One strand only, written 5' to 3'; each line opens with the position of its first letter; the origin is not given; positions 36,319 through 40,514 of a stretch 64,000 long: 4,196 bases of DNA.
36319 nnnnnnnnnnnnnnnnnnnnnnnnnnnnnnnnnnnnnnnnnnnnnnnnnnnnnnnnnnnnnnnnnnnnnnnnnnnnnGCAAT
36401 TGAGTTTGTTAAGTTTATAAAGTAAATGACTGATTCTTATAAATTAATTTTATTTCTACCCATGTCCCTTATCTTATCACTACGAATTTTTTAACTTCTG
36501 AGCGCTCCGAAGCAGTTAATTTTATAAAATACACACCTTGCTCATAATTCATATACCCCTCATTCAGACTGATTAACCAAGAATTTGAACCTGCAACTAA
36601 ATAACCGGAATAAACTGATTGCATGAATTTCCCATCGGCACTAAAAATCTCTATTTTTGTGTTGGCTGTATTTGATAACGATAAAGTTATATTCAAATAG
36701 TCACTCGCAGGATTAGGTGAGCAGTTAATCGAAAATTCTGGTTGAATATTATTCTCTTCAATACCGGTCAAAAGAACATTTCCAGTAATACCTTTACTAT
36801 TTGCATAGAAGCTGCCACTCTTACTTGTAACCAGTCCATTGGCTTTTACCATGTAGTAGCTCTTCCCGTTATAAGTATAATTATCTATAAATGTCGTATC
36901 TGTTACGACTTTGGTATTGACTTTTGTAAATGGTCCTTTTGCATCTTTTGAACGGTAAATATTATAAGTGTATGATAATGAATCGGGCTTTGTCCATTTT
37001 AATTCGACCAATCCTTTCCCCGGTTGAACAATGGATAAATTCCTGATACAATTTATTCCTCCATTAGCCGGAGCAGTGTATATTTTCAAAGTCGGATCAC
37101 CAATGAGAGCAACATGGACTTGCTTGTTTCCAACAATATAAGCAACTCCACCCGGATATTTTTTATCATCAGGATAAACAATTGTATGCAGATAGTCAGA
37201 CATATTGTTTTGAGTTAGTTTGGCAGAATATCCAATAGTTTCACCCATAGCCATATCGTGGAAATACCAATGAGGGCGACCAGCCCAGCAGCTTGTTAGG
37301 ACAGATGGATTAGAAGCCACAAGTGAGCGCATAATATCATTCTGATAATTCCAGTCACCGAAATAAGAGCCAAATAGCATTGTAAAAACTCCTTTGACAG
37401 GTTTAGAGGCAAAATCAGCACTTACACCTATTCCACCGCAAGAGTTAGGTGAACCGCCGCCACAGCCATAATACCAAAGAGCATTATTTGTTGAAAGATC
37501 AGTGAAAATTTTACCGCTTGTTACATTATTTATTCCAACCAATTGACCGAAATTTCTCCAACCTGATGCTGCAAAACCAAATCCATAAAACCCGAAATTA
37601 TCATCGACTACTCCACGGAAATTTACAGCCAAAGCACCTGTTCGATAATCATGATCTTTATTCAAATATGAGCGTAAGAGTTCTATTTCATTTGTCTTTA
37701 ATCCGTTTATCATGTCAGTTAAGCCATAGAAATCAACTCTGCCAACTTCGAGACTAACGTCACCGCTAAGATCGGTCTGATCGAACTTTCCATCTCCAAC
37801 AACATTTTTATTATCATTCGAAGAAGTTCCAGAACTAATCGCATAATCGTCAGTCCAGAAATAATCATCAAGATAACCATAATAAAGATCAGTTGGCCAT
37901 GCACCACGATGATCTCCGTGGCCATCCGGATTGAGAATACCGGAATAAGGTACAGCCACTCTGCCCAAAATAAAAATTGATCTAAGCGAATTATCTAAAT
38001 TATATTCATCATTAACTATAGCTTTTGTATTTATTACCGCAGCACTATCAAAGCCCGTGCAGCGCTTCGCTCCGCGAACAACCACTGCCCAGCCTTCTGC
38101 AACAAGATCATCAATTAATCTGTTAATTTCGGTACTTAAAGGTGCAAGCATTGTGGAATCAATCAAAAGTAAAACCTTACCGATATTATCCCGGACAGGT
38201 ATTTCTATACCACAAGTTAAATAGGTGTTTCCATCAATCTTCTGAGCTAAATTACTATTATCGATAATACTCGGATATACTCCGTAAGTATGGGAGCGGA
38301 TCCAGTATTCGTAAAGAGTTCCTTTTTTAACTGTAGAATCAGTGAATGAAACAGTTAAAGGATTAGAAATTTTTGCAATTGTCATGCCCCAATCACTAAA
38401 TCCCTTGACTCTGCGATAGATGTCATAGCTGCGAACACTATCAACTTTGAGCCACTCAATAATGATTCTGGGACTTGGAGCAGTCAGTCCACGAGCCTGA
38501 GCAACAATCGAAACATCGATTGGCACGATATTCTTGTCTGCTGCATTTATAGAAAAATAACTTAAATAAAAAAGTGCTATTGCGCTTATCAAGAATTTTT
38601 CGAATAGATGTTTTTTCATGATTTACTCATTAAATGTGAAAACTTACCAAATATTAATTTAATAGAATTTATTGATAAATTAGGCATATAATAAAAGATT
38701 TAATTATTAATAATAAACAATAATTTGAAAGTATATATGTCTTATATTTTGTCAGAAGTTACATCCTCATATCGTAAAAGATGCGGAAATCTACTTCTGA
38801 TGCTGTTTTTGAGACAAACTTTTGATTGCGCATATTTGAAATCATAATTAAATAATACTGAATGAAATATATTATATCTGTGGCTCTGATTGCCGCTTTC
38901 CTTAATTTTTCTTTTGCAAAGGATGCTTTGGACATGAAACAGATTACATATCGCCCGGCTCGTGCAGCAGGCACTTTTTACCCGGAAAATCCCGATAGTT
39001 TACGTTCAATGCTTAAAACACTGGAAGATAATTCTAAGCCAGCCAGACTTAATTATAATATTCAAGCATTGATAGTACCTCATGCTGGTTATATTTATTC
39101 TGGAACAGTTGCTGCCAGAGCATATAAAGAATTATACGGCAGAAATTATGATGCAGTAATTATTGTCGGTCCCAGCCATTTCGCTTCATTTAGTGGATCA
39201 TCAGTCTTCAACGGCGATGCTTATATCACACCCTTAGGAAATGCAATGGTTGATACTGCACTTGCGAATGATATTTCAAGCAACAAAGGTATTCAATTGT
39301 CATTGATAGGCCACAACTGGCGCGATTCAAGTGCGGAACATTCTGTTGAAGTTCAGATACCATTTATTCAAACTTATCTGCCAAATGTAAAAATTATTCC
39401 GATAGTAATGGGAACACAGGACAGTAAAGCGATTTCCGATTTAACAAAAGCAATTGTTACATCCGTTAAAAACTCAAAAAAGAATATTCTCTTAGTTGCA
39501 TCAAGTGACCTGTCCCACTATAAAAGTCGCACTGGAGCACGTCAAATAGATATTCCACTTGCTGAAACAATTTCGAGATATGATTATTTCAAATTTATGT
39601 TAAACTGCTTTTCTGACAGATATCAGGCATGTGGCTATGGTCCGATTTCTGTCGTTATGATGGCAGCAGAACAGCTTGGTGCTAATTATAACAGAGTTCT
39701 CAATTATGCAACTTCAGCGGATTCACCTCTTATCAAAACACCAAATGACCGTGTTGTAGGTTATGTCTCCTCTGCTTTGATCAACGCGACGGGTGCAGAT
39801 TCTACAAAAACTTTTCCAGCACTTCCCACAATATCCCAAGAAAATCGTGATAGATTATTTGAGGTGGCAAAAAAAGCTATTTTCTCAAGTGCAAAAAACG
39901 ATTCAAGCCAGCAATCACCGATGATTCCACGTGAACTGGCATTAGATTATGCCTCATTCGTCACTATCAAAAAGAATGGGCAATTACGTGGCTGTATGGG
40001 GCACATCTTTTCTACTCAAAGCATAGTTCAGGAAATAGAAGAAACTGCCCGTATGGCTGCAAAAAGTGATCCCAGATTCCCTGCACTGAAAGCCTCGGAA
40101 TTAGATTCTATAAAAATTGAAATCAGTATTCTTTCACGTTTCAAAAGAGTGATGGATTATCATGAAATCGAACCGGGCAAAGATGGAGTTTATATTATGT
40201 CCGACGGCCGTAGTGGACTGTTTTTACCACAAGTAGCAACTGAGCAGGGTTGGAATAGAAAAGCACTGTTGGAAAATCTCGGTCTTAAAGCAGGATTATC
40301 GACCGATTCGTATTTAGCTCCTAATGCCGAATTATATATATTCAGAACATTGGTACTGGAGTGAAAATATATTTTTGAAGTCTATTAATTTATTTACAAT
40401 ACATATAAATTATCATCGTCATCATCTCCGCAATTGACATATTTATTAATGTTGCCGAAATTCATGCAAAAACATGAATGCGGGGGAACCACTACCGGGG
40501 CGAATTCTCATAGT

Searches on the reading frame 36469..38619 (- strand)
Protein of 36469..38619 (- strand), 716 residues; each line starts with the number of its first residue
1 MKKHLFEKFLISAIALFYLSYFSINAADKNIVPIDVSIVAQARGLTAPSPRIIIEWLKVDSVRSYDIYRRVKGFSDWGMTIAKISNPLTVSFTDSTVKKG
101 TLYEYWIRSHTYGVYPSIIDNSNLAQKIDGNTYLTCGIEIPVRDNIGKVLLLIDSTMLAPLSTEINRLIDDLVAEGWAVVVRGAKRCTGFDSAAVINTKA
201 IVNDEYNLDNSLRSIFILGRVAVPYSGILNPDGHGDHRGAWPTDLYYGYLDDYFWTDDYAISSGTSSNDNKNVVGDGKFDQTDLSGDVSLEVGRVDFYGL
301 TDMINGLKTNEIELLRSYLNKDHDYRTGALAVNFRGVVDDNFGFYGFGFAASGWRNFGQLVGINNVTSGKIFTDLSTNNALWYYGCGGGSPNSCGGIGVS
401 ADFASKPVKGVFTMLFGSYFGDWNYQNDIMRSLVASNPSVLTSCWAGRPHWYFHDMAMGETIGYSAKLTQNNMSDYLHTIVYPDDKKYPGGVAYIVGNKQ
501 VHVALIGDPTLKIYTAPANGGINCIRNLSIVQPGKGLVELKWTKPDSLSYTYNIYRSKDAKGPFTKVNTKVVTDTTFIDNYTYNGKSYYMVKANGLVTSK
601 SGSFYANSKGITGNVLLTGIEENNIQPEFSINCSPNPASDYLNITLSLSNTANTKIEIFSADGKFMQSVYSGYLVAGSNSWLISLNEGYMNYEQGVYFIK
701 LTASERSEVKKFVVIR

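Call 4: search_protein_families(library=pfam, proteins=[window:36469-38619:-])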
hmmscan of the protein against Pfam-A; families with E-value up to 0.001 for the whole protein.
window:36469-38619:- (716 aa): 1 family
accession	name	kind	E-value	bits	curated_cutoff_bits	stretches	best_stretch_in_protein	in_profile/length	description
PF18962.6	Por_Secre_tail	-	4.9e-10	40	27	1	635-714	3-75/75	Secretion system C-terminal sorting domain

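Call 5: search_protein_families(library=ncbifam, proteins=[window:36469-38619:-])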
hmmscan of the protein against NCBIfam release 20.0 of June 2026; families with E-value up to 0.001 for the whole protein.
window:36469-38619:- (716 aa): 1 family
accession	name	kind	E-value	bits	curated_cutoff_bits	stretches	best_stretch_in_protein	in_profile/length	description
TIGR04183.1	Por_Secre_tail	domain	1.1e-11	44.5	23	1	635-714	3-71/72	T9SS type A sorting domain-containing protein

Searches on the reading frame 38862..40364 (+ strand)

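Call 4: search_protein_families(library=pfam, proteins=[window:38862-40364:+])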
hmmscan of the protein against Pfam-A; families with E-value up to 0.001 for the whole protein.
window:38862-40364:+ (500 aa): 2 families
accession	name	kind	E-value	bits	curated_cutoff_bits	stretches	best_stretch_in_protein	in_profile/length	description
PF01875.22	Memo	-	1.3e-61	208.7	27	1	33-303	2-267/269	Memo-like protein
PF01871.22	AMMECR1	-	4e-45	153.8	25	1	334-496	2-165/168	AMMECR1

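Call 5: search_protein_families(library=ncbifam, proteins=[window:38862-40364:+])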
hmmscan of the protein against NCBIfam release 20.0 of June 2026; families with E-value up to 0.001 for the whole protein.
window:38862-40364:+ (500 aa): 5 families
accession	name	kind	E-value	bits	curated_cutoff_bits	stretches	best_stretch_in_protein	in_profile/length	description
TIGR04336.1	AmmeMemoSam_B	hypoth_equivalog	4.3e-74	249.2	26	1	31-305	1-269/270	AmmeMemoRadiSam system protein B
NF001987.0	PRK00782.1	equivalog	6.2e-68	228.9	295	1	31-303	3-262/267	MEMO1 family protein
TIGR04335.1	AmmeMemoSam_A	hypoth_equivalog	1.3e-44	151.6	99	1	331-496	2-172/175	AmmeMemoRadiSam system protein A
NF002000.0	PRK00801.1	equivalog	2.9e-33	114.7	273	1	324-498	4-183/201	hypothetical protein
TIGR00296.1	TIGR00296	hypoth_equivalog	1e-31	110.2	91.05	1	324-496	4-185/200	TIGR00296 family protein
